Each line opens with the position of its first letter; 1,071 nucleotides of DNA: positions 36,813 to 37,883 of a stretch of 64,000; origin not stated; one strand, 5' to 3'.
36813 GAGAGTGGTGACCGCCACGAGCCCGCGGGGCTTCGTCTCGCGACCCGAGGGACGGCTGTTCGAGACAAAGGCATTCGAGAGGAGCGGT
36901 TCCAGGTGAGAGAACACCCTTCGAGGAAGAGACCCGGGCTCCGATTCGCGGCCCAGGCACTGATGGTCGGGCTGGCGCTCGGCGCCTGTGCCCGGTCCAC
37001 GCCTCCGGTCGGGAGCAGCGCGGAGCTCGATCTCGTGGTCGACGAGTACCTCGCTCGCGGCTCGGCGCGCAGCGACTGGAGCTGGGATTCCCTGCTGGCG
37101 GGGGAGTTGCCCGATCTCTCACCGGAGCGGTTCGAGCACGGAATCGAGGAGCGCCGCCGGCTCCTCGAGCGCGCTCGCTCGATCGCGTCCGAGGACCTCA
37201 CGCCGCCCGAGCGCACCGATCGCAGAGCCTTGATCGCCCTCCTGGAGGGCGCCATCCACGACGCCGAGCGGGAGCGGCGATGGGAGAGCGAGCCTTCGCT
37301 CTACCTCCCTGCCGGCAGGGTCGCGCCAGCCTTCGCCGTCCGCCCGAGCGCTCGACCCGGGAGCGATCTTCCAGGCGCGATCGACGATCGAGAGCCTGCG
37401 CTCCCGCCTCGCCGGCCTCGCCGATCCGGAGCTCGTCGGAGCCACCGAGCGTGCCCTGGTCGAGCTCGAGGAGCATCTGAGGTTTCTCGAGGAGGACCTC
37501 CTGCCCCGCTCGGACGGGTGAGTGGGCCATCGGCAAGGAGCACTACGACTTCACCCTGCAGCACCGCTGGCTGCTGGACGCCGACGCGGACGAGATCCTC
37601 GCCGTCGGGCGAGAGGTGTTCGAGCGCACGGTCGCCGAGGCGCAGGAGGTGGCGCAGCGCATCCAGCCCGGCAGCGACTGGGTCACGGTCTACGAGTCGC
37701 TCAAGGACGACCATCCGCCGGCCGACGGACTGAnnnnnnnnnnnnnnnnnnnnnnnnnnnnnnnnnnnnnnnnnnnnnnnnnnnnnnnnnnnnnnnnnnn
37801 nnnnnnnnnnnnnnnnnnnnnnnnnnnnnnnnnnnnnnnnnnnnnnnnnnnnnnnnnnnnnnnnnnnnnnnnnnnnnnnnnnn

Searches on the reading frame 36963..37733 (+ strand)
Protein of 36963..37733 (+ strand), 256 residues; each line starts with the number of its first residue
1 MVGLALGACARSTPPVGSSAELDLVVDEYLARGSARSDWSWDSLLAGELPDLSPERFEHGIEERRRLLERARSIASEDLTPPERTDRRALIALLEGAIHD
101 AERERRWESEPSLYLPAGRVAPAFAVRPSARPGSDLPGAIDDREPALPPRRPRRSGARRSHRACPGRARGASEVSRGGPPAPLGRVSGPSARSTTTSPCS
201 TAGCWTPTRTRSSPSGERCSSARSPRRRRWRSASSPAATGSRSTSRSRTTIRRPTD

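Call 39: search_protein_families(library=pfam, proteins=[window:36963-37733:+], max_evalue=0.001)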
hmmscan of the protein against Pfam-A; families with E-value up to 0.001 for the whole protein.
window:36963-37733:+ (256 aa): 1 family
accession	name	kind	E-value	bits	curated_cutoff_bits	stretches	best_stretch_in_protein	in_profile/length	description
PF05960.17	DUF885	-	0.00044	20.4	32.4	1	46-143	13-93/532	Bacterial protein of unknown function (DUF885)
